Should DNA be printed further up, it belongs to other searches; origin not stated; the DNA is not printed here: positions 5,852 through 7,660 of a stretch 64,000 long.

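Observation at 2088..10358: Candidate beta-1,3-glucan (curdlan/callose-like) synthesis-and-trimming module: CesA/CrdS-like GT2 + HlyD-like adaptor + GH81 glucanase, flanked by two divergent GT-C membrane proteins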

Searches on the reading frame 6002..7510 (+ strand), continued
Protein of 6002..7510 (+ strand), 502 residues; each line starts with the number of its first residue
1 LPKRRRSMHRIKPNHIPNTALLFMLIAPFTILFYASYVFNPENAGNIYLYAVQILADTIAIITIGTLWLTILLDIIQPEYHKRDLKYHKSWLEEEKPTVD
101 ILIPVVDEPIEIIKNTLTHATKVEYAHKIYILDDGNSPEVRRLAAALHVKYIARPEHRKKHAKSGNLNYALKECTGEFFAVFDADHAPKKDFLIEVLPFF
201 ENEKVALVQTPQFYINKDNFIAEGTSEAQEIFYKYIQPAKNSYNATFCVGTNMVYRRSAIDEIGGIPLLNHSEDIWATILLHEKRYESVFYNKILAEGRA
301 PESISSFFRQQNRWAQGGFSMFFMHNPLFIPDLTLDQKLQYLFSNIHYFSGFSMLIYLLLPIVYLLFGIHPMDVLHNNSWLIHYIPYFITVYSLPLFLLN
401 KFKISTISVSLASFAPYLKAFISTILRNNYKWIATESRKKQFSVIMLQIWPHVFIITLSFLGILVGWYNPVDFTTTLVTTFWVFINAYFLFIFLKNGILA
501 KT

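Call 87: predict_structure(alignment_id=A1)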
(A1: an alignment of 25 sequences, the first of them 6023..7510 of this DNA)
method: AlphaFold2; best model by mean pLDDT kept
length: 495 residues; sequences in the alignment: 25
mean_pLDDT: 87.9   pTM: 0.85
mean pLDDT of the five models: 87.9, 86.7, 86.2, 85.8, 83.4
residues with pLDDT >= 90: 297; 70-90: 162; 50-70: 28; < 50: 8
segments of 3 or more residues with pLDDT < 50: 1-6
pLDDT, mean of each block of 10 residues (from residue 1): 45 88 95 93 96 92 79 65 91 92 92 96 92 95 92 85 93 94 95 94 92 92 85 78 89 94 83 93 91 88 88 86 89 86 94 95 86 89 90 89 94 88 58 64 94 95 90 95 94 67
secondary structure, 60 per line:
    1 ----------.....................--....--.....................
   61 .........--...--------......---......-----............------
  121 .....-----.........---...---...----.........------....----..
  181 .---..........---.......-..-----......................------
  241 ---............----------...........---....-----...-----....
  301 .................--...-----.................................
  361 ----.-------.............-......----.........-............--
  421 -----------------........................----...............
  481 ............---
elements in order: H11-31 H40-69 H83-88 E92-97 H103-114 E121-125 H131-139 E143-145 H156-164 E171-174 E179-181 H185-194 E198-204 H213-234 E244-249 H250-255 H266-276 E280-283 E289-291 H297-317 H328-360 H373-385 H387-392 H397-405 H407-418 H438-461 H466-492

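Call 89: fold_search(model_id=the predicted structure, library=pdb)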
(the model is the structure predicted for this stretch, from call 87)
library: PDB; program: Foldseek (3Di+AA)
matches with E <= 10: 932; with E <= 0.001: 276
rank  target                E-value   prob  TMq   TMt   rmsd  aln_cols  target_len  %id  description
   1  9b8v_E                8.7e-27  1.00  0.76  0.47   4.7       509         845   27  AlphaFold2 informed cryo-EM model of the E. coli cellulose synthase BcsAG3B6 complex (released 2025-02-19)
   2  4p00_A                2.3e-26  1.00  0.78  0.55   6.9       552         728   26  Bacterial Cellulose Synthase in complex with cyclic-di-GMP and UDP (released 2014-04-09)
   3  9fnn_A                6.3e-25  1.00  0.75  0.48   5.2       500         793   26  Cryo-EM structure of the c-di-GMP-saturated 'crown'less Bcs macrocomplex for cellulose secretion in E. coli (released 2024-10-16)
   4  9fmz_A                8.8e-25  1.00  0.75  0.47   4.9       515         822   27  Cryo-EM structure of the c-di-GMP-bound synthase:pEtN transferase complex (BcsA-Bct-G3) from the E. coli cellulose sec (released 2024-10-16)
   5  5ej1_A                8.8e-25  1.00  0.77  0.55   7.3       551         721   25  Pre-translocation state of bacterial cellulose synthase (released 2016-03-30)
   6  4hg6_A                2.5e-23  1.00  0.76  0.52   7.2       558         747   26  Structure of a cellulose synthase - cellulose translocation intermediate (released 2012-12-19)
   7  9fmv_A                2.0e-22  1.00  0.66  0.44   6.5       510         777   25  Cryo-EM structure of the c-di-GMP-free synthase:pEtN transferase complex (BcsA-Bct-G3) from the E. coli cellulose secr (released 2024-10-16)
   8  9fp0_A                5.5e-22  1.00  0.68  0.45   4.8       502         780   27  Cryo-EM structure of the 'crown'less Bcs macrocomplex for E. coli cellulose secretion in non-saturating c-di-GMP (loca (released 2024-10-16)
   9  8vi0_B                4.0e-16  1.00  0.70  0.50   8.0       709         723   15  Cryo EM structure of a soybean CesA6 homotrimer (released 2025-01-15)
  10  8vi0_A                7.2e-16  1.00  0.67  0.48   8.4       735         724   15  Cryo EM structure of a soybean CesA6 homotrimer (released 2025-01-15)
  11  8vht_A                1.8e-15  1.00  0.70  0.53   7.0       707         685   14  Cryo EM structure of a soybean CesA3 homotrimer (released 2025-01-15)
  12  8g2j_I                2.3e-15  1.00  0.71  0.51   6.1       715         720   14  Hybrid aspen cellulose synthase-8 bound to UDP-glucose (released 2023-03-01)
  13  8g27_C                7.2e-15  1.00  0.67  0.49   7.9       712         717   15  Hybrid aspen cellulose synthase-8 bound to UDP (released 2023-03-01)
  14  8g2j_C                8.8e-15  1.00  0.71  0.51   6.4       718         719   15  Hybrid aspen cellulose synthase-8 bound to UDP-glucose (released 2023-03-01)
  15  8g2j_D                1.1e-14  1.00  0.71  0.51   7.0       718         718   14  Hybrid aspen cellulose synthase-8 bound to UDP-glucose (released 2023-03-01)
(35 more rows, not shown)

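Call 91: list_cluster_members(proteins=[L073:9644-10378:+, L073:10382-12385:+, L014:2616-3344:+, L017:5143-5868:+, L024:3744-4472:+, L028:9670-10371:+, L030:5484-6152:+, L073:7293-7865:+, L028:7641-9650:+, L008:9635-10375:+])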
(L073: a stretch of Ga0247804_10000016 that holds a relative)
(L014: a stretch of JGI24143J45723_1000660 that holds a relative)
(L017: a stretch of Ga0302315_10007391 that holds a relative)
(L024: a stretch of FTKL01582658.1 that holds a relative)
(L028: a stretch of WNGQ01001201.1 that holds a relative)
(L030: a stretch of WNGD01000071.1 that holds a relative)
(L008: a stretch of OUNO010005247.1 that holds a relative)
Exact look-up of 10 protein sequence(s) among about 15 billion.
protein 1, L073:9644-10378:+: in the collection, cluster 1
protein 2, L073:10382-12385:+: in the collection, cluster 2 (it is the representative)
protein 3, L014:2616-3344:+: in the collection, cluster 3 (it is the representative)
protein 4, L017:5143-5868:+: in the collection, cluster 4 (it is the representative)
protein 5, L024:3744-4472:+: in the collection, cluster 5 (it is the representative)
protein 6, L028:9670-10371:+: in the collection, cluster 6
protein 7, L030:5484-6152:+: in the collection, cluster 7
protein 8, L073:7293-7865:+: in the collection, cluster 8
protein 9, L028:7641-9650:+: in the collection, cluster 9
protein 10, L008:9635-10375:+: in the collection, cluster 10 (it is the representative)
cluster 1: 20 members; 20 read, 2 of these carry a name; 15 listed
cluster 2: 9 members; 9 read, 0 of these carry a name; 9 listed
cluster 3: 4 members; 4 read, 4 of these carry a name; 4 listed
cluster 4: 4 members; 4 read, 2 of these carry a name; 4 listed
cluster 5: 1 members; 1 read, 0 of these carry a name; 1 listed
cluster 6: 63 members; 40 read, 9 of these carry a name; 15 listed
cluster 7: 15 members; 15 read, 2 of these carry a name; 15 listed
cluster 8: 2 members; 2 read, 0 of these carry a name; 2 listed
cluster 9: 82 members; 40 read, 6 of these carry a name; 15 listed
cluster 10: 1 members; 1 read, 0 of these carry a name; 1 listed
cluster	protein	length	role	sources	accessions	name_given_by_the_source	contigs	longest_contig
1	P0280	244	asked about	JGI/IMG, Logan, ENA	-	-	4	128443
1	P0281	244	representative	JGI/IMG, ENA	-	-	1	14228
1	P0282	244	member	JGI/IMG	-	hypothetical protein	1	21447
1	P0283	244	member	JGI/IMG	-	hypothetical protein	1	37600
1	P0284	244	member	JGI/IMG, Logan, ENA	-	-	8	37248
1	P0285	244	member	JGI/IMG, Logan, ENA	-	-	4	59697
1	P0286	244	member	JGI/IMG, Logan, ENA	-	-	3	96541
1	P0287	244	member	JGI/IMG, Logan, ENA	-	-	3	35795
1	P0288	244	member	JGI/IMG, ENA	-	-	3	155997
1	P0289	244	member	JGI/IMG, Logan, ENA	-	-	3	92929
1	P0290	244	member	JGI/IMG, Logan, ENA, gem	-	-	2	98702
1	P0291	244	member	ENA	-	-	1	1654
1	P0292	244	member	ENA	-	-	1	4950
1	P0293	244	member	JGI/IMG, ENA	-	-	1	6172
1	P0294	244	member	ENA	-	-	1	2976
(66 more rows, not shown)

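Call 97: find_encoding_contigs(protein=P0087, flank=7000, max_places=1)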
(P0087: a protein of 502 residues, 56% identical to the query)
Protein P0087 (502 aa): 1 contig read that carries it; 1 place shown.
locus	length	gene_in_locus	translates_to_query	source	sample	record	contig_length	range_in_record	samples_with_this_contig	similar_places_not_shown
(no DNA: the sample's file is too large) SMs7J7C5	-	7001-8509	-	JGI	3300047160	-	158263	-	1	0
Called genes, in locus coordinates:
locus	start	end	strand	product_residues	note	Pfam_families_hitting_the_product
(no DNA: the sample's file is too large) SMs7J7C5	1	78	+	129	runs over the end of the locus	-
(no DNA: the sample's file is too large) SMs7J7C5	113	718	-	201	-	-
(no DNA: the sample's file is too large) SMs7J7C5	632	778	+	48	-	-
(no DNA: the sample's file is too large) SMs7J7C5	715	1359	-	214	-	PF00697:PRAI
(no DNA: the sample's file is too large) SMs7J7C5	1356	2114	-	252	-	PF00218:IGPS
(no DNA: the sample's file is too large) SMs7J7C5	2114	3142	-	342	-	PF02885:Glycos_trans_3N, PF00591:Glycos_transf_3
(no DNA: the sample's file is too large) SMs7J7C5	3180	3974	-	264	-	PF22435:MRM3-like_sub_bind, PF00588:SpoU_methylase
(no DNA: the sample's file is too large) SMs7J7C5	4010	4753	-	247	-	PF00535:Glycos_transf_2, PF13641:Glyco_tranf_2_3 (weak)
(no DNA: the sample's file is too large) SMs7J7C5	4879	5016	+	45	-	-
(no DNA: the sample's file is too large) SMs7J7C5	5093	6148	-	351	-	PF05175:MTS (weak), PF05958:tRNA_U5-meth_tr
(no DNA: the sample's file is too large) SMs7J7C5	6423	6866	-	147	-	PF00075:RNase_H, PF13456:RVT_3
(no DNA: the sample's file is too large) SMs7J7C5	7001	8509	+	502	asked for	PF00535:Glycos_transf_2, PF13641:Glyco_tranf_2_3, PF13506:Glyco_transf_21, PF13632:Glyco_trans_2_3, PF03552:Cellulose_synt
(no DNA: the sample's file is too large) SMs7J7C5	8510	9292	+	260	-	PF00364:Biotin_lipoyl (faint), PF25973:BSH_CzcB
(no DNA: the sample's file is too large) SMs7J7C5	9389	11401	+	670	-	PF17652:Glyco_hydro81C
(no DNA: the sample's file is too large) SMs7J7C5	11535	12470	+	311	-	PF13365:Trypsin_2, PF00595:PDZ (faint), PF13180:PDZ_2, PF17820:PDZ_6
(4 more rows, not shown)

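Call 98: find_encoding_contigs(protein=P0112, flank=7000, max_places=1)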
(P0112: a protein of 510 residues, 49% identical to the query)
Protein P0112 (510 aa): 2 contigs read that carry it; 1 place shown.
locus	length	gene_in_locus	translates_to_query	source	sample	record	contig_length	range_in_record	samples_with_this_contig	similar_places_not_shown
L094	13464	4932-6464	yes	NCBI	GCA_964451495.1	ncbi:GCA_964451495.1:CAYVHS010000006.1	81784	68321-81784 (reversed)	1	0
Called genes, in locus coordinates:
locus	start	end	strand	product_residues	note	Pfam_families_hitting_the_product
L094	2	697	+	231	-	?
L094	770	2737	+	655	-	PF17652:Glyco_hydro81C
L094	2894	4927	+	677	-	-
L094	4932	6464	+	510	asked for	PF00535:Glycos_transf_2, PF13641:Glyco_tranf_2_3, PF13506:Glyco_transf_21, PF13632:Glyco_trans_2_3, PF03552:Cellulose_synt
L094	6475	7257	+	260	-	PF00364:Biotin_lipoyl (faint), PF25973:BSH_CzcB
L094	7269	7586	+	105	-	PF07578:LAB_N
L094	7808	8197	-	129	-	-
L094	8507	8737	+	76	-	PF21956:DUF6922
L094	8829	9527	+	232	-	PF06414:Zeta_toxin, PF13671:AAA_33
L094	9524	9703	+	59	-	-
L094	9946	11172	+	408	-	PF04616:Glyco_hydro_43 (weak)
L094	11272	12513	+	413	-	PF00464:SHMT, PF00266:Aminotran_5 (weak), PF00155:Aminotran_1_2, PF01212:Beta_elim_lyase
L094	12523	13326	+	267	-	-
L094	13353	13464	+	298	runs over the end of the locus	PF00483:NTP_transferase, PF12804:NTP_transf_3 (faint)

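Call 99: find_encoding_contigs(protein=P0077, flank=7000, max_places=1)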
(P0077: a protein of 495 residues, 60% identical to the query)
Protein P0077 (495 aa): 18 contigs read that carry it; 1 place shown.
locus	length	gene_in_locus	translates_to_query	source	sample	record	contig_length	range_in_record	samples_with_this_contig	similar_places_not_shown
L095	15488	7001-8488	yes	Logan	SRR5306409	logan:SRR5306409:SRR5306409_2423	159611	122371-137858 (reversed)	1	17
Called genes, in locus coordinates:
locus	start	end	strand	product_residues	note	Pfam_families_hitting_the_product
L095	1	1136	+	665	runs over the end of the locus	PF00535:Glycos_transf_2, PF13641:Glyco_tranf_2_3 (weak), PF13439:Glyco_transf_4, PF20706:GT4-conflict, PF00534:Glycos_transf_1, PF13692:Glyco_trans_1_4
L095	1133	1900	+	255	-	PF02585:PIG-L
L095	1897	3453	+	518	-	-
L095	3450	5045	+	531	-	-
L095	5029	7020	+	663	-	-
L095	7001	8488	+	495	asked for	PF00535:Glycos_transf_2, PF13506:Glyco_transf_21, PF13641:Glyco_tranf_2_3, PF13632:Glyco_trans_2_3, PF03552:Cellulose_synt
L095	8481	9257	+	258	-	PF25919:BSH_CusB (faint), PF25917:BSH_RND (weak), PF25973:BSH_CzcB (weak)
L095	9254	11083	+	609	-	PF17652:Glyco_hydro81C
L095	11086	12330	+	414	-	-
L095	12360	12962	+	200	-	-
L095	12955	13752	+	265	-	PF04203:Sortase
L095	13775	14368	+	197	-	PF00188:CAP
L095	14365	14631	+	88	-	-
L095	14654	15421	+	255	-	-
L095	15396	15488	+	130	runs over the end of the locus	-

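Call 111: find_encoding_contigs(protein=P0002, flank=8000, max_places=1)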
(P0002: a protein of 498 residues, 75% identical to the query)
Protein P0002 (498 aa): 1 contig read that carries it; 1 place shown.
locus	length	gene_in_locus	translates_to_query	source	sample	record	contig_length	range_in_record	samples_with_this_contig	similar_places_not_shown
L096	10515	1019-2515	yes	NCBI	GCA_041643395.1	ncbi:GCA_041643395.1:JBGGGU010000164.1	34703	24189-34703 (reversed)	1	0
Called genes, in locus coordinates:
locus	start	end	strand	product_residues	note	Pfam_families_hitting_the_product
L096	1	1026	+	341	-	?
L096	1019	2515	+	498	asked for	PF00535:Glycos_transf_2, PF13641:Glyco_tranf_2_3, PF13506:Glyco_transf_21, PF13632:Glyco_trans_2_3, PF03552:Cellulose_synt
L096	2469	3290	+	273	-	PF25919:BSH_CusB (faint), PF25973:BSH_CzcB (weak), PF25917:BSH_RND, PF25984:BSH_YknX (weak)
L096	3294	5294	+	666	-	PF17652:Glyco_hydro81C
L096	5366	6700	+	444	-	PF01943:Polysacc_synt, PF13440:Polysacc_synt_3, PF01554:MatE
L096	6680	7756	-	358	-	PF00150:Cellulase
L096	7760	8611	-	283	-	PF01163:RIO1, PF01636:APH, PF19974:TCAD9 (weak)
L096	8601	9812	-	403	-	PF13439:Glyco_transf_4, PF00534:Glycos_transf_1, PF13692:Glyco_trans_1_4, PF13524:Glyco_trans_1_2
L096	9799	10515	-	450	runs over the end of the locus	PF04230:PS_pyruv_trans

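Call 112: find_encoding_contigs(protein=P0001, flank=1000, max_places=1)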
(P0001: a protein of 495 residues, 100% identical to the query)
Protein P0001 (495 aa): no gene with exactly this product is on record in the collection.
